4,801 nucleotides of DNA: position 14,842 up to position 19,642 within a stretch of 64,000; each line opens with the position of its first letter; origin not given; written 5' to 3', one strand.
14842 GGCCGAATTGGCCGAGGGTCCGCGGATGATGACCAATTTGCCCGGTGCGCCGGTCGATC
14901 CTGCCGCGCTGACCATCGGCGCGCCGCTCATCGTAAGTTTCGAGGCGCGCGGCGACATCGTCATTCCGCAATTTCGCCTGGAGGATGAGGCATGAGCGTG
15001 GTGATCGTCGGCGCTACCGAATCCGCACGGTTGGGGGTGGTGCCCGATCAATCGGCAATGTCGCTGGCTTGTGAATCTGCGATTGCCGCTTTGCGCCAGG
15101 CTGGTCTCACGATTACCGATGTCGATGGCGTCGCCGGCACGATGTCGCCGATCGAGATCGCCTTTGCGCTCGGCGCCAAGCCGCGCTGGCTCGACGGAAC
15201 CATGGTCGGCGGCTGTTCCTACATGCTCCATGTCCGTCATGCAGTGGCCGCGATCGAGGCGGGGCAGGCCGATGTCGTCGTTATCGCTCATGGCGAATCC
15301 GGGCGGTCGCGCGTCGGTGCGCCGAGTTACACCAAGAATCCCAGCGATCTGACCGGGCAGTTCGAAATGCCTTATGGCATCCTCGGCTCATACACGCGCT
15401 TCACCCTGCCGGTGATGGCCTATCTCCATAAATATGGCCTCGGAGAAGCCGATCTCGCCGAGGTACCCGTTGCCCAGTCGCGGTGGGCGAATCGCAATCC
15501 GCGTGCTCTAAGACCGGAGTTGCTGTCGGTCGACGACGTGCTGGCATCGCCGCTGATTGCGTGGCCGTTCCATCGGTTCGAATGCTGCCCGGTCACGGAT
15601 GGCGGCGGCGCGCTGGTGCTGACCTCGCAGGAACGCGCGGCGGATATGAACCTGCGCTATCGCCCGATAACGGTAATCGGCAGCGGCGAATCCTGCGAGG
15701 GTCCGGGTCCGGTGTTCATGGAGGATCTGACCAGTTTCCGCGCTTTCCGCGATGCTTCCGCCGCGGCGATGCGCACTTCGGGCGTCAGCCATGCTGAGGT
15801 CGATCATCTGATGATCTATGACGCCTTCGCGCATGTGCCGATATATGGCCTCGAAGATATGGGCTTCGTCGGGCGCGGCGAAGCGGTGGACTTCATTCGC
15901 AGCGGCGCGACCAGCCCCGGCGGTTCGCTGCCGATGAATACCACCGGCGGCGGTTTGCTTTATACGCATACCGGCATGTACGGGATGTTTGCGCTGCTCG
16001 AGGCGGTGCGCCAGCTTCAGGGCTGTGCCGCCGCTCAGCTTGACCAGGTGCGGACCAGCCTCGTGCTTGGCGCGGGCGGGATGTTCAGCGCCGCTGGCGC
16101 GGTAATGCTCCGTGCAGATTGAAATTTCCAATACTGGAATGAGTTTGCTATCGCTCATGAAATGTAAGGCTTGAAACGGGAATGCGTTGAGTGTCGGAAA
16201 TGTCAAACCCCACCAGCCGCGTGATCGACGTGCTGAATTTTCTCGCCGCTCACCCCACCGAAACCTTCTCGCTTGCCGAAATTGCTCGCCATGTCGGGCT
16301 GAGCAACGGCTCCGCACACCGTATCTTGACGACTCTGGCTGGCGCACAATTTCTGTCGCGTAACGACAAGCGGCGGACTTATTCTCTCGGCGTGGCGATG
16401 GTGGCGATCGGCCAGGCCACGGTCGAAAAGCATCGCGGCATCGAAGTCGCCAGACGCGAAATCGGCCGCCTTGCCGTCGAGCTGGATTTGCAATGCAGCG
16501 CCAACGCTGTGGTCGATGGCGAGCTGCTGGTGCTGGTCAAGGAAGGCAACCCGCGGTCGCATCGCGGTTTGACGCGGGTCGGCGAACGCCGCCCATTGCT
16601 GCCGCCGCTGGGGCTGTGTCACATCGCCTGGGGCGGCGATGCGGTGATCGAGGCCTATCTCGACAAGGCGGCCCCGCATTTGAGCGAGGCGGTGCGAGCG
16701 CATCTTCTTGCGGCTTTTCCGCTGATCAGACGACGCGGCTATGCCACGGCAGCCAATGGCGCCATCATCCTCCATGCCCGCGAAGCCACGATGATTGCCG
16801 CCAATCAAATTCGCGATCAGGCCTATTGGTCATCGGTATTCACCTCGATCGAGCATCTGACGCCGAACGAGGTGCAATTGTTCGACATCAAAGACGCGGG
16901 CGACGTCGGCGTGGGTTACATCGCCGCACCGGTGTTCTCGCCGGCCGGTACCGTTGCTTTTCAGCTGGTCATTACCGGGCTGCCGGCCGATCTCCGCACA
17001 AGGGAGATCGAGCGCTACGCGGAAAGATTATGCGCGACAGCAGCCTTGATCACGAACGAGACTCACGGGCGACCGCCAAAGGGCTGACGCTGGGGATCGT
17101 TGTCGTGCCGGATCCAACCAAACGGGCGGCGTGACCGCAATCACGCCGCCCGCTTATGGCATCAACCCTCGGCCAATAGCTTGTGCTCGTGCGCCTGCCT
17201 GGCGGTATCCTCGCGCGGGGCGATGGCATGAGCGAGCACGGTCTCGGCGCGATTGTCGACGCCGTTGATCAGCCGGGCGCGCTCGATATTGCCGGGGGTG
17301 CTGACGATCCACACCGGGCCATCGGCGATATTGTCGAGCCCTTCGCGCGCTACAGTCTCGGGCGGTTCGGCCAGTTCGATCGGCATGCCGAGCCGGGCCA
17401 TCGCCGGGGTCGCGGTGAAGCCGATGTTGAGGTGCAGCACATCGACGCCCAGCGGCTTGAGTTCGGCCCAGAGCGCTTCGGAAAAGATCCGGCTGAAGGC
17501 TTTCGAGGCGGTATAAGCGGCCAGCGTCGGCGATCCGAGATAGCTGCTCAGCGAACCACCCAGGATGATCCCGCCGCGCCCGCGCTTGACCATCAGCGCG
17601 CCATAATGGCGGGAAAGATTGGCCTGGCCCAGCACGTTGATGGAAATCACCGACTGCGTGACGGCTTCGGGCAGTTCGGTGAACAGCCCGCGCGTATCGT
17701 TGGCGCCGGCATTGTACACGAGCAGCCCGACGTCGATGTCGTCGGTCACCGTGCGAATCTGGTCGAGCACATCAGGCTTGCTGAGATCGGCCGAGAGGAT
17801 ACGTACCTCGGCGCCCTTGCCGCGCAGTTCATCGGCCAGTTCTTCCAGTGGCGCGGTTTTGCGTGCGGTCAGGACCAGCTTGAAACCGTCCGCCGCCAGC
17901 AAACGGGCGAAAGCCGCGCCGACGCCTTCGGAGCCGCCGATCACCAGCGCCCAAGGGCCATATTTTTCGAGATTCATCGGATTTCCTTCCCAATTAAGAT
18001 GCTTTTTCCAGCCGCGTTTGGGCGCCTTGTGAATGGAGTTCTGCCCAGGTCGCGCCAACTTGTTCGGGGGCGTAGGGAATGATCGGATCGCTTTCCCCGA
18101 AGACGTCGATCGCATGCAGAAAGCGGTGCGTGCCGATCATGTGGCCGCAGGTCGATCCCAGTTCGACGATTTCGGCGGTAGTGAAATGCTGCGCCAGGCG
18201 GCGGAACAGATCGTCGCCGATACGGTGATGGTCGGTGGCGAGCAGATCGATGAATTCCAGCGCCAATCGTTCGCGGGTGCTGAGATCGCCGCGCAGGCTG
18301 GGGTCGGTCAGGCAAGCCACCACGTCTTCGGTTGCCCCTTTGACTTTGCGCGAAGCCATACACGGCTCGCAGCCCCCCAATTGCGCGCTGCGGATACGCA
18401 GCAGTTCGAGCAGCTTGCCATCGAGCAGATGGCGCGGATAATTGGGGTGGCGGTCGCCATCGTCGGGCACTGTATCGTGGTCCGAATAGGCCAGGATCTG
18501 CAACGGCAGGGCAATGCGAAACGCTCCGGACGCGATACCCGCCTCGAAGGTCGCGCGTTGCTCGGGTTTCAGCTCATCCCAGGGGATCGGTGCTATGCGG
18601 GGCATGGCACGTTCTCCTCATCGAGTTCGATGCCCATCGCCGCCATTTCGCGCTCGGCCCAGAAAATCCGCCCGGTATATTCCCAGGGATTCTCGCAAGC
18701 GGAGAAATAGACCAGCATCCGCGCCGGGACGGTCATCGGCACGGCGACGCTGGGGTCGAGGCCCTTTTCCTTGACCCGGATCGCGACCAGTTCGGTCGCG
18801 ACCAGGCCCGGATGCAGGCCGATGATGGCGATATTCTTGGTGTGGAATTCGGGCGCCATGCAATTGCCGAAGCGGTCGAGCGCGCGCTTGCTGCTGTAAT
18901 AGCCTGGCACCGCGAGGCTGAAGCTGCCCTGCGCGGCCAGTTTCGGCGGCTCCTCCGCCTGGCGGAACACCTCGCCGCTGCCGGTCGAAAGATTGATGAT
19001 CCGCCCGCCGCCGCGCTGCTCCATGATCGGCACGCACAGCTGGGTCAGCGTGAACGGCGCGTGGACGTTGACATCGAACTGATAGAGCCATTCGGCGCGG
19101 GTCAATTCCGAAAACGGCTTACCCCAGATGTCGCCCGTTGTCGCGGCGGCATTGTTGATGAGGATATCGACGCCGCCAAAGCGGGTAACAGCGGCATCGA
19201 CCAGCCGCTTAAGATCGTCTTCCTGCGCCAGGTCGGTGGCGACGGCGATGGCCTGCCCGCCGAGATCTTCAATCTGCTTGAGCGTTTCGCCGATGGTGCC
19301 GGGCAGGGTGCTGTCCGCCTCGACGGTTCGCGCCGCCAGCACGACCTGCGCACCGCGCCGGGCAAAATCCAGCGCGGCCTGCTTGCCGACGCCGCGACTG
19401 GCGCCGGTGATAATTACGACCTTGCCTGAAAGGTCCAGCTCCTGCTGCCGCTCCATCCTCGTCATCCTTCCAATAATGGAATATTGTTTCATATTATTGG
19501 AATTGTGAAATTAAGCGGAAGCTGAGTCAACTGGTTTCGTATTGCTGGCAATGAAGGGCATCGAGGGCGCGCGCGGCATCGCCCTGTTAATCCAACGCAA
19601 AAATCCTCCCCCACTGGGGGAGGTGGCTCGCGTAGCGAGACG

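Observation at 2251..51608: Five-copy three-hairpin element family that conserves structure rather than sequence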

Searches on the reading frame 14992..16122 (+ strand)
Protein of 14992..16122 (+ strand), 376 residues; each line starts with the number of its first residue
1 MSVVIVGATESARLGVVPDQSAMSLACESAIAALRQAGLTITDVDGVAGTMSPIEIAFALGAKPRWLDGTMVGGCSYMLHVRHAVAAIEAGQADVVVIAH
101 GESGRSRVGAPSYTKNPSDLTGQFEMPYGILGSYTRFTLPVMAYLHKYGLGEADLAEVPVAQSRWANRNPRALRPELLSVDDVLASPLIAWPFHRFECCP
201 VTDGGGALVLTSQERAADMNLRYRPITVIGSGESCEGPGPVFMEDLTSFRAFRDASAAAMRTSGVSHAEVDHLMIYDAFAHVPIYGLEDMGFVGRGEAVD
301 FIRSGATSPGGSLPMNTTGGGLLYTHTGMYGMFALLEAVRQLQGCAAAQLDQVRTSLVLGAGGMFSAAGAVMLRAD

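Call 83: search_protein_families(library=pfam, proteins=[window:14992-16122:+], max_evalue=0.00001)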
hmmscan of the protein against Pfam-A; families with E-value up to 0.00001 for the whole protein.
window:14992-16122:+ (376 aa): 1 family
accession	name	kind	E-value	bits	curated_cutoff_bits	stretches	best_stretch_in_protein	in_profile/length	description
PF22691.2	Thiolase_C_1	-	4.9e-48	163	28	1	242-373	11-142/144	Thiolase C-terminal domain-like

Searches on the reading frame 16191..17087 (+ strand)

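Call 83: search_protein_families(library=pfam, proteins=[window:16191-17087:+], max_evalue=0.00001)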
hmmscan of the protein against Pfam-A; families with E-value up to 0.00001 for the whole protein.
window:16191-17087:+ (298 aa): 3 families
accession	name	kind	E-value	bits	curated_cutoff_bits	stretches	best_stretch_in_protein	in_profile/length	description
PF09339.16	HTH_IclR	-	2.8e-11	43.5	22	1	9-58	3-51/52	IclR helix-turn-helix domain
PF12802.13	MarR_2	-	8.2e-06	26.3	27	0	9-61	5-60/61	MarR family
PF01614.24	IclR_C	-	8.3e-06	25.9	24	0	77-186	3-117/174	Bacterial transcriptional regulator IclR C-terminal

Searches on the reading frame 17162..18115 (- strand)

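Call 83: search_protein_families(library=pfam, proteins=[window:17162-18115:-], max_evalue=0.00001)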
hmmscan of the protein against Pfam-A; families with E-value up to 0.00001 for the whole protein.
window:17162-18115:- (317 aa): 3 families
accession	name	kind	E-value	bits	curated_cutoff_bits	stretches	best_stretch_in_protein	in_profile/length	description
PF00106.31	adh_short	-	2.9e-33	115.5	26.6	1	55-241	2-189/195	short chain dehydrogenase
PF13561.12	adh_short_C2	-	3.8e-17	63.1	27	1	63-242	6-184/236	Enoyl-(Acyl carrier protein) reductase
PF08659.16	KR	-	3e-12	47.2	22.6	1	56-233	3-177/180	KR domain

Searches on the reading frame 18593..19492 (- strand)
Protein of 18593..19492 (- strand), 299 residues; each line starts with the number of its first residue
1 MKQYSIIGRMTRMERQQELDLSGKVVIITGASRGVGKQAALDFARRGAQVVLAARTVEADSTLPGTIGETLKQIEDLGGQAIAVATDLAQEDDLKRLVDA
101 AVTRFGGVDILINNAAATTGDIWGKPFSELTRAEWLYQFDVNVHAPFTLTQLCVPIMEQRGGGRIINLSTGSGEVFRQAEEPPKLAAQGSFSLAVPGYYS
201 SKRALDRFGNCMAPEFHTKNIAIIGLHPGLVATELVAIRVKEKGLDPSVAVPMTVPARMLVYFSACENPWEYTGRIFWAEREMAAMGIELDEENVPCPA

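Call 83: search_protein_families(library=pfam, proteins=[window:18593-19492:-], max_evalue=0.00001)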
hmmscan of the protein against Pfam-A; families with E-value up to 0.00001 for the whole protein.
window:18593-19492:- (299 aa): 3 families
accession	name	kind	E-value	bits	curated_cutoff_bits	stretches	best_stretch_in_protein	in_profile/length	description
PF00106.31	adh_short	-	3e-41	141.5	26.6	1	24-175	1-141/195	short chain dehydrogenase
PF13561.12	adh_short_C2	-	6.8e-27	95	27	1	30-237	1-182/236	Enoyl-(Acyl carrier protein) reductase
PF08659.16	KR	-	5.4e-07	30.1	22.6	1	26-153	3-123/180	KR domain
